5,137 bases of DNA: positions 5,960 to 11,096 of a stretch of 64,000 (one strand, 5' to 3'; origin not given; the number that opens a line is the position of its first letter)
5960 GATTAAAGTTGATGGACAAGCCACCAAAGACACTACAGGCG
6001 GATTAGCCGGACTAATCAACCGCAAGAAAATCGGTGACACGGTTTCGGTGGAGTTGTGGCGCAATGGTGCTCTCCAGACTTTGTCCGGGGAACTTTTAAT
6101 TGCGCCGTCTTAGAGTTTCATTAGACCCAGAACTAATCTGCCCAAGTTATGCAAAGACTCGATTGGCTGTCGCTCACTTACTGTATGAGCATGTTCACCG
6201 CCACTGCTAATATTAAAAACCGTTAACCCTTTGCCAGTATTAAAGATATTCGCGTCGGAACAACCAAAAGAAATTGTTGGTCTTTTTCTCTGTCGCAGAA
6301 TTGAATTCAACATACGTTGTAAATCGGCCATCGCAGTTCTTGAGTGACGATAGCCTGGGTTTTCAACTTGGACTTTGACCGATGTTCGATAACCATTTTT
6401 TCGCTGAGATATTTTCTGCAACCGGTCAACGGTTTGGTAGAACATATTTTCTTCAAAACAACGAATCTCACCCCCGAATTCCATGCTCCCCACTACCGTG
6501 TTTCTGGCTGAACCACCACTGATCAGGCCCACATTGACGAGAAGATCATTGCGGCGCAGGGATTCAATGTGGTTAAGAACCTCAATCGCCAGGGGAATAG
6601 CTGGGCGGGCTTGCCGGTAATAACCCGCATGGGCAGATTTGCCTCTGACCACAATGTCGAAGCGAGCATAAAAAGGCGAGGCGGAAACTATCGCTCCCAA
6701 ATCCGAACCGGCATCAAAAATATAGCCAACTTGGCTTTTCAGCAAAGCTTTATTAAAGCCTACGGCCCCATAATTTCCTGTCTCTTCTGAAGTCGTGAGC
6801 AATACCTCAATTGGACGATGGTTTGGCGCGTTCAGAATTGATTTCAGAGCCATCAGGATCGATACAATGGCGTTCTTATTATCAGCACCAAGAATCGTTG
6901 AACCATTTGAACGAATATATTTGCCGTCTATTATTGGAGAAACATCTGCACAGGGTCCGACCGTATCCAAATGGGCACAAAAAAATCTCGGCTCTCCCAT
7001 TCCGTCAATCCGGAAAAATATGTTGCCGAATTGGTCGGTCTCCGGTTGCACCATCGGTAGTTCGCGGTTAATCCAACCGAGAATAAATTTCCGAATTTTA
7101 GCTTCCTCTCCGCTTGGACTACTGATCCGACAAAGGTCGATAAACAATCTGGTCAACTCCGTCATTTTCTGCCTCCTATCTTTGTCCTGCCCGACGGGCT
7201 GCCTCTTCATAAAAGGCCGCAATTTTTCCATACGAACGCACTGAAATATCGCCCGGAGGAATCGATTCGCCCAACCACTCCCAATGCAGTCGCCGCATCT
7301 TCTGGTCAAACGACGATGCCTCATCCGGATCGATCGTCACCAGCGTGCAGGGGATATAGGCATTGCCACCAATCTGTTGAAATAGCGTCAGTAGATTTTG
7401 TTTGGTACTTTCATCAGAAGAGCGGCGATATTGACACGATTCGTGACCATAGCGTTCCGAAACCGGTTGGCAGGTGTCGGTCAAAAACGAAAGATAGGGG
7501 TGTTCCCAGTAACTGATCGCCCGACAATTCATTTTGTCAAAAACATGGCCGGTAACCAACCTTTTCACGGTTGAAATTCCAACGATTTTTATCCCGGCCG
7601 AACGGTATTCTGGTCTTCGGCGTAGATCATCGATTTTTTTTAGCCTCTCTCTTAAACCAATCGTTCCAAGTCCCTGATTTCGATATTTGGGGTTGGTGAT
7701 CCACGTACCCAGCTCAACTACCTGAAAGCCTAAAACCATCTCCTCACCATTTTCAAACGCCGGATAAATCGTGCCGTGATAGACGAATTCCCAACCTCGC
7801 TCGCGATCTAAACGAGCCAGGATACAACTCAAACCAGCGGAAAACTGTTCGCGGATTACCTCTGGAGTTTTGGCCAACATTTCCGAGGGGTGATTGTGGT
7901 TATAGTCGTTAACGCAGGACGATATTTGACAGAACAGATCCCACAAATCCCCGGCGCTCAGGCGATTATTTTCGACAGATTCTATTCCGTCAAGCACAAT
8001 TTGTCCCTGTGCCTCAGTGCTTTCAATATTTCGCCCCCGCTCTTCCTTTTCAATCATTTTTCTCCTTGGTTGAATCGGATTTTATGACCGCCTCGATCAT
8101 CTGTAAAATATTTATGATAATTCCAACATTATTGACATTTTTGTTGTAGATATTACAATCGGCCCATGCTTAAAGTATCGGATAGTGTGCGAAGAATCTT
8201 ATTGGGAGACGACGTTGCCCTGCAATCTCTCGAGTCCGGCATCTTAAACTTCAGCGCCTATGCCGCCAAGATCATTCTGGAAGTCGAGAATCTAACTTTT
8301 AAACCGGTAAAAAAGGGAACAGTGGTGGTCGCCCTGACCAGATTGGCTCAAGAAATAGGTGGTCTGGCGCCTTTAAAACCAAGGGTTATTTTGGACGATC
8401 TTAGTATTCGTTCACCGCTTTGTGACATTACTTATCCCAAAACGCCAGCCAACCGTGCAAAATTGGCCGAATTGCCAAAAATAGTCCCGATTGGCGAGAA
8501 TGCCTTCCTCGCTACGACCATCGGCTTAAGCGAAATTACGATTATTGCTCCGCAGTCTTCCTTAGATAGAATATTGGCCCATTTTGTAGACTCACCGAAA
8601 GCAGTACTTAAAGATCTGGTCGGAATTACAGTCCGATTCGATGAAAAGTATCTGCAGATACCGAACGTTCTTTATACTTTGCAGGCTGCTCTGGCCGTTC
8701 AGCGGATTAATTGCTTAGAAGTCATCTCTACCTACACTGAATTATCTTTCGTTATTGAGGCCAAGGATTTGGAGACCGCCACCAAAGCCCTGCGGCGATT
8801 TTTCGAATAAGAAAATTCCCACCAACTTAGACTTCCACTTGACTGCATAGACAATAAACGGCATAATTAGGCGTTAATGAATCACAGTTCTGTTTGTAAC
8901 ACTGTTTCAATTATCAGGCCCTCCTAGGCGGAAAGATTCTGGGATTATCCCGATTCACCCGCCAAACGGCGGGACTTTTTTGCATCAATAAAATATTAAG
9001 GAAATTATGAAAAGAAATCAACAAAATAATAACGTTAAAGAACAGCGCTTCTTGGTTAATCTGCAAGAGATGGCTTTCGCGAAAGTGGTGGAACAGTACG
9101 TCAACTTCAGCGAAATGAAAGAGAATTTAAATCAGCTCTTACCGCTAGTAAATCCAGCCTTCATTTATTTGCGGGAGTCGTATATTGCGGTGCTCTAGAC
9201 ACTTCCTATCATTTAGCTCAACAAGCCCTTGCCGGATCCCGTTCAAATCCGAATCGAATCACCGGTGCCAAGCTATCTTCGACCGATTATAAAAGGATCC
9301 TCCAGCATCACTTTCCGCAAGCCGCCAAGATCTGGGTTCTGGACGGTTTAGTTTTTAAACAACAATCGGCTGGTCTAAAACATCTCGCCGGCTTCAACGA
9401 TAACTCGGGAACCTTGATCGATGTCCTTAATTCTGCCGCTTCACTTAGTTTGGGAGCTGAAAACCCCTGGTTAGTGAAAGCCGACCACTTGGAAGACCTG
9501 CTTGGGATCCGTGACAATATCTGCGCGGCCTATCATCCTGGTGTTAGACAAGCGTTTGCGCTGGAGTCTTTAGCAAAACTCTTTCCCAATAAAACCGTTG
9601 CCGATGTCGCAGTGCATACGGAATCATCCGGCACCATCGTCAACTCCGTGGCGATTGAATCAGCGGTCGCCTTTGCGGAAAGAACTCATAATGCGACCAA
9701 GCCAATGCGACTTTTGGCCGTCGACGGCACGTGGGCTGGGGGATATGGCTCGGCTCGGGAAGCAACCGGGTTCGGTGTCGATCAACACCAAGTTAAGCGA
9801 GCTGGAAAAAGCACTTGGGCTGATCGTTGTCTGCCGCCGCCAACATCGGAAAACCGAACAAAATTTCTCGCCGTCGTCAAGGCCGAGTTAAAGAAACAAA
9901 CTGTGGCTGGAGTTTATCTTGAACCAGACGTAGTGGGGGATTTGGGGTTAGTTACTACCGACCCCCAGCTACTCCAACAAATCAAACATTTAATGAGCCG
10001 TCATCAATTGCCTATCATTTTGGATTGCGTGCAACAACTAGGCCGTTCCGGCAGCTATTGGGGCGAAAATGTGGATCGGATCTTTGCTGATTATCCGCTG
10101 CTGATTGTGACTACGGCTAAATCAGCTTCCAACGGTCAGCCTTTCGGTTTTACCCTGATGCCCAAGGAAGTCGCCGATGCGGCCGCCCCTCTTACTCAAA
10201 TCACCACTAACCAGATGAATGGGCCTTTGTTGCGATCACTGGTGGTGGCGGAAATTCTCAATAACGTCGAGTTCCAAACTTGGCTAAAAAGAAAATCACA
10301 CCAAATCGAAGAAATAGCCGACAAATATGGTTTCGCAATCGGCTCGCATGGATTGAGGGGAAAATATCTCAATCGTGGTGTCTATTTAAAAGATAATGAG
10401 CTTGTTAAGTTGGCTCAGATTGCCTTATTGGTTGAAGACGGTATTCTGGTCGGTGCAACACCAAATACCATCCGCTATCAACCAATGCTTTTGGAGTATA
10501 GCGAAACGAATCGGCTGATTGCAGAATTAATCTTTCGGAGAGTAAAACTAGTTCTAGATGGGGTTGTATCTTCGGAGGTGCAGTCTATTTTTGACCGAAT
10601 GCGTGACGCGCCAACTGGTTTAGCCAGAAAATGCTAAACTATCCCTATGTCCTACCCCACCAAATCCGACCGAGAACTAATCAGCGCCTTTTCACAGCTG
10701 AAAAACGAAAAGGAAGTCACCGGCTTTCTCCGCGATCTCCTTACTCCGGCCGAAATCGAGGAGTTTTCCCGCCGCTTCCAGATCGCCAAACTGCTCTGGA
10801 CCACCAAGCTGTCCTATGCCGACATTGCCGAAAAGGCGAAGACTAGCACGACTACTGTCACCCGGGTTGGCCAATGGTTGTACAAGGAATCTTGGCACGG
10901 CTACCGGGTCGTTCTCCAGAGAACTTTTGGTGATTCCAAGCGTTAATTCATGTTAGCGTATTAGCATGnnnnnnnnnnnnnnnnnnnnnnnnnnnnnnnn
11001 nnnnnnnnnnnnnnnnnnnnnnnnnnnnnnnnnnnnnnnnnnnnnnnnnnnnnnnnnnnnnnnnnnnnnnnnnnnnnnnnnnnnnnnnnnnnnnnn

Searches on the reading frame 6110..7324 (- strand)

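Call 76: search_protein_families(library=pfam, proteins=[window:6110-7324:-], max_evalue=0.01)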
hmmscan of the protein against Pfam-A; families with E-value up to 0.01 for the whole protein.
window:6110-7324:- (404 aa): 4 families
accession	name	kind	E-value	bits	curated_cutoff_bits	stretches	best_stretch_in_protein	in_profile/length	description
PF07687.19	M20_dimer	-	3.2e-09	37.1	21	1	220-293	7-86/107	Peptidase dimerisation domain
PF01546.33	Peptidase_M20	-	6e-09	36.5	24.6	1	117-402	4-204/206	Peptidase family M20/M25/M40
PF04389.22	Peptidase_M28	-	0.00017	21.8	21.3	1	114-192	16-78/193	Peptidase family M28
PF05343.19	Peptidase_M42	-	0.0018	17.9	23.2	0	147-188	133-174/292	M42 glutamyl aminopeptidase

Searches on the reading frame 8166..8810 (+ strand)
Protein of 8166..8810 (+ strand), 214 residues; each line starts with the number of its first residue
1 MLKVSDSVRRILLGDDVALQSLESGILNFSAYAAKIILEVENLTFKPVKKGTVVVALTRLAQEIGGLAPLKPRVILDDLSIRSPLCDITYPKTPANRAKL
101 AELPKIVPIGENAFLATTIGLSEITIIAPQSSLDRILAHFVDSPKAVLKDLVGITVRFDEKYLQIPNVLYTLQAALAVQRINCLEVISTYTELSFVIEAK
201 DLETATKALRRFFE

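Call 47: search_protein_families(library=pfam, proteins=[window:8166-8810:+], max_evalue=0.01)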
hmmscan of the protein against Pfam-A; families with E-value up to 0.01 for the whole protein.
window:8166-8810:+ (214 aa): 2 families
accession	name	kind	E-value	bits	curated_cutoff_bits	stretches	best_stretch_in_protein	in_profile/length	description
PF13840.12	ACT_7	-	7.4e-05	23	27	1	155-211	10-65/65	ACT domain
PF22468.2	ACT_9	-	0.0035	17.5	27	1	166-211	12-59/61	ACT domain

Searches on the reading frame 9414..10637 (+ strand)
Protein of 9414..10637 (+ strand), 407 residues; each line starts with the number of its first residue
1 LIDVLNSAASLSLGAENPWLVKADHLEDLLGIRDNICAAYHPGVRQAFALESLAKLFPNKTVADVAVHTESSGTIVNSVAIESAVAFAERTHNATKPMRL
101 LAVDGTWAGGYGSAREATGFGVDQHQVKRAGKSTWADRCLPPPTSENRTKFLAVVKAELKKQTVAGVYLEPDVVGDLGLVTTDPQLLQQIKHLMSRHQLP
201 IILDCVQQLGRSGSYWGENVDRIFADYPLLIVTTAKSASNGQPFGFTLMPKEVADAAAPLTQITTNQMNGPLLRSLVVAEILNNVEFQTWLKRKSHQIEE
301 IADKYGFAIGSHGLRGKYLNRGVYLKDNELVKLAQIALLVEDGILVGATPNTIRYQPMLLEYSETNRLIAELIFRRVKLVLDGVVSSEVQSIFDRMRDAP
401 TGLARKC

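Call 47: search_protein_families(library=pfam, proteins=[window:9414-10637:+], max_evalue=0.01)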
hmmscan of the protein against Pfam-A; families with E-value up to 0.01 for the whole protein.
window:9414-10637:+ (407 aa): 1 family
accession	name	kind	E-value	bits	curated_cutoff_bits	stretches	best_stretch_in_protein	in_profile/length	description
PF00202.27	Aminotran_3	-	1.1e-21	77.5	30.5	1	1-364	29-390/403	Aminotransferase class-III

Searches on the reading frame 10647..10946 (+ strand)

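Call 37: search_protein_families(library=pfam, proteins=[window:10647-10946:+], max_evalue=0.01)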
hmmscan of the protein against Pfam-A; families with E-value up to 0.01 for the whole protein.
window:10647-10946:+ (99 aa): 1 family
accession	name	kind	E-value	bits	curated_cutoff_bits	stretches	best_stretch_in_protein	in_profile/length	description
PF01371.25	Trp_repressor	-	7.7e-18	64.8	27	1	10-92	5-86/88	Trp repressor protein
